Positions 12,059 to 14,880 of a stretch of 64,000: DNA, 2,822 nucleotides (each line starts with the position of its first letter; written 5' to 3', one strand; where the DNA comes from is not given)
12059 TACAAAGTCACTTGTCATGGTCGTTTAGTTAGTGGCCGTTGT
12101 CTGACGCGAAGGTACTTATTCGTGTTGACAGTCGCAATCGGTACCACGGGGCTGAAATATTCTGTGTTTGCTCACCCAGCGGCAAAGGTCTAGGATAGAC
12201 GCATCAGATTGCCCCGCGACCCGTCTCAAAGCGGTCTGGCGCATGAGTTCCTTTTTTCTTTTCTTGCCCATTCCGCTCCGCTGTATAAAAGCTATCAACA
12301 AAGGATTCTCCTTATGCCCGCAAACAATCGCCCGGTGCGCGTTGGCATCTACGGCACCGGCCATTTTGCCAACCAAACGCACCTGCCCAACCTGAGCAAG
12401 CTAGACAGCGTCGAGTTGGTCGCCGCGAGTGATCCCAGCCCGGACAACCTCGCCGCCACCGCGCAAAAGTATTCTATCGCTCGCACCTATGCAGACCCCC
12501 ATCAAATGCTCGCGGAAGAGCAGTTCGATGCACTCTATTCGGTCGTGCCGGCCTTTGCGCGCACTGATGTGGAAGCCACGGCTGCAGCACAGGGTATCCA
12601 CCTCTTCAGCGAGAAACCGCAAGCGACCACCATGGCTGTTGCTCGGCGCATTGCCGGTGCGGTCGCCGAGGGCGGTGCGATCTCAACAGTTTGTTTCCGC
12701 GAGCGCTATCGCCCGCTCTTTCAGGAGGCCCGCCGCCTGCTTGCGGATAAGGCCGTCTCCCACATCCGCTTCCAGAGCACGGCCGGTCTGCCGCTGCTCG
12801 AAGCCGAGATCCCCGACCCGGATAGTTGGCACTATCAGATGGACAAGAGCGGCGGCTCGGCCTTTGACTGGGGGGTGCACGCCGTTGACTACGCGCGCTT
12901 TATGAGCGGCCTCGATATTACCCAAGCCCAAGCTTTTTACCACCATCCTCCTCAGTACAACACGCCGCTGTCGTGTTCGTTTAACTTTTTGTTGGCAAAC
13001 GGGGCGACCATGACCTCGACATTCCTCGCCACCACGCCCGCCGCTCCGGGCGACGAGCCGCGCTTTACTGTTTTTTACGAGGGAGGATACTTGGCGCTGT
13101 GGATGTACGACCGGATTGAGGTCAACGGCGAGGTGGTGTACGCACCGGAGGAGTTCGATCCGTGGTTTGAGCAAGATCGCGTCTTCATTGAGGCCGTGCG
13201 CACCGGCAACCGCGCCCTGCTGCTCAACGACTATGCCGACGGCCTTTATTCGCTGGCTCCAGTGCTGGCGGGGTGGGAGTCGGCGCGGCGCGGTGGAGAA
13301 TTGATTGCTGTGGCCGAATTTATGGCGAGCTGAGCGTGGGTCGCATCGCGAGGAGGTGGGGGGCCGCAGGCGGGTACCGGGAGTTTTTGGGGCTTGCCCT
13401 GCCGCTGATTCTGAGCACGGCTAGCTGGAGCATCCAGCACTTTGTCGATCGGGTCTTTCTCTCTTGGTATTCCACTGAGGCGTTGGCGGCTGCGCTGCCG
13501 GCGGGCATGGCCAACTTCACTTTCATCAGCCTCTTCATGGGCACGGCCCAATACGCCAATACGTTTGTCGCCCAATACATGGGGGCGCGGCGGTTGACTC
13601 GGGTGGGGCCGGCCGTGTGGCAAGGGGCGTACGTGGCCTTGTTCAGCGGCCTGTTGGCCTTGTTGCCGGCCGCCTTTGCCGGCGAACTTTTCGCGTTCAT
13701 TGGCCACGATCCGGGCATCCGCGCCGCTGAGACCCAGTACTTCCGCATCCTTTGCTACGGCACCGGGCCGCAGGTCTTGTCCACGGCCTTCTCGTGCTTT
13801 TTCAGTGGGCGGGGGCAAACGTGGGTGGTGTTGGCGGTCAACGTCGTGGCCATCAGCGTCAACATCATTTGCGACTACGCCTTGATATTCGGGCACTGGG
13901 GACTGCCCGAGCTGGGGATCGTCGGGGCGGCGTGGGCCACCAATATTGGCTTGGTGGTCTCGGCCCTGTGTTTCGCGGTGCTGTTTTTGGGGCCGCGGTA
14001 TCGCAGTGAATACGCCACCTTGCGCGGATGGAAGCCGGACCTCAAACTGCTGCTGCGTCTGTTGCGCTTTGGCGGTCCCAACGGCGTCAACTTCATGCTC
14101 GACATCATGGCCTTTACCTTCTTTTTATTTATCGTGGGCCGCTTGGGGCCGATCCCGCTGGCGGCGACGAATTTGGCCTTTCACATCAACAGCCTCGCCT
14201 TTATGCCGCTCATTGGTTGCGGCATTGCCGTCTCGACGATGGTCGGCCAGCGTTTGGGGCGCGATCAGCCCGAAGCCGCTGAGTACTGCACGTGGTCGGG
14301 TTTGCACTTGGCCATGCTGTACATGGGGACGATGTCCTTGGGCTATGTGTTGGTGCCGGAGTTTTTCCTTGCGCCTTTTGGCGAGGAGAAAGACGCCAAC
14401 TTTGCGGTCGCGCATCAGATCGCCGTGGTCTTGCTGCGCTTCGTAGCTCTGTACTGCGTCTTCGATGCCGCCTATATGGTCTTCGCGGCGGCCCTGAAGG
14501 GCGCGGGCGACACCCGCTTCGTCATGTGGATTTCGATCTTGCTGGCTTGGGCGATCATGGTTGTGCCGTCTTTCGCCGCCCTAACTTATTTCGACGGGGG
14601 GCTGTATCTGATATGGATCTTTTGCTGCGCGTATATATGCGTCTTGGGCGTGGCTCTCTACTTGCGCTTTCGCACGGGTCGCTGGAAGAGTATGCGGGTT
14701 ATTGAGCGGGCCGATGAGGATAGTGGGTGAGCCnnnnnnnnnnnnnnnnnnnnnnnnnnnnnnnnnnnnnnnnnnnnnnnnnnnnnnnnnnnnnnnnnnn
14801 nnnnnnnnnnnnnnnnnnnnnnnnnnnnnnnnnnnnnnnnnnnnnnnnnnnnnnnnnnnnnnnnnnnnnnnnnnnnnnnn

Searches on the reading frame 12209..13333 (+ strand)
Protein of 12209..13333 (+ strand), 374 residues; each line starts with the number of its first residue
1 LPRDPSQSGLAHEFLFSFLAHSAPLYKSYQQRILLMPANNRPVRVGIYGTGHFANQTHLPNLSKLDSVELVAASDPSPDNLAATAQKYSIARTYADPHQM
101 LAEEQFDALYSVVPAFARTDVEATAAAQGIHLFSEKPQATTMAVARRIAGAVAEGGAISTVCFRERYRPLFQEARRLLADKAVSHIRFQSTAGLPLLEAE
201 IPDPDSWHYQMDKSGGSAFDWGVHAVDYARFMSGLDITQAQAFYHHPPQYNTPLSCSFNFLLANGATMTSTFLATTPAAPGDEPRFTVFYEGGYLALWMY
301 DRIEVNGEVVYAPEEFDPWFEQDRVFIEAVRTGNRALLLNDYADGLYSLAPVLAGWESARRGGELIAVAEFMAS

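Call 13: search_protein_families(library=pfam, proteins=[window:12209-13333:+], max_evalue=0.01)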
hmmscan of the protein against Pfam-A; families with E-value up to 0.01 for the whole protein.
window:12209-13333:+ (374 aa): 3 families
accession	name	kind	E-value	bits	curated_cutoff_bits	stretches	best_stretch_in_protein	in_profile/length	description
PF01408.29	GFO_IDH_MocA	-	5.1e-16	59.9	24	1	43-161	1-118/120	Oxidoreductase family, NAD-binding Rossmann fold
PF22725.1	GFO_IDH_MocA_C3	-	3.6e-13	50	27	1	171-295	1-123/124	GFO/IDH/MocA C-terminal domain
PF02894.22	GFO_IDH_MocA_C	-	0.00065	20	22.9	0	204-308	28-140/218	Oxidoreductase family, C-terminal alpha/beta domain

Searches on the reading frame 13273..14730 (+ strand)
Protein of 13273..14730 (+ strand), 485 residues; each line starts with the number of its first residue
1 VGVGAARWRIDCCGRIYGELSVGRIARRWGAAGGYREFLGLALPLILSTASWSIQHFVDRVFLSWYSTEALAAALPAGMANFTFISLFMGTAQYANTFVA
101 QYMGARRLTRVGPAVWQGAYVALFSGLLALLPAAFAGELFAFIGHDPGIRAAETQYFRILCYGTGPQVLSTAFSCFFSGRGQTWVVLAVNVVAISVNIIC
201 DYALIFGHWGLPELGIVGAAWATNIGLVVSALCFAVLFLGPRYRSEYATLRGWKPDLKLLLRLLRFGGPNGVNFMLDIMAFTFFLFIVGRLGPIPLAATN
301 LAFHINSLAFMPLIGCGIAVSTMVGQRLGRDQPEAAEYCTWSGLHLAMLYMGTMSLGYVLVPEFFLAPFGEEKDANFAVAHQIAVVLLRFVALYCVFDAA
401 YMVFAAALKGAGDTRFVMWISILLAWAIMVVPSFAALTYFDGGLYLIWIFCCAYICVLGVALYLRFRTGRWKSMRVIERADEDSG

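Call 13: search_protein_families(library=pfam, proteins=[window:13273-14730:+], max_evalue=0.01)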
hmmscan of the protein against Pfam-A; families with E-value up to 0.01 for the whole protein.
window:13273-14730:+ (485 aa): 1 family
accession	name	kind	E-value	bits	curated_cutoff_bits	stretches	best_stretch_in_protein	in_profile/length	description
PF01554.23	MatE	-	2.2e-42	144.9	24.9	2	272-427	4-153/161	MatE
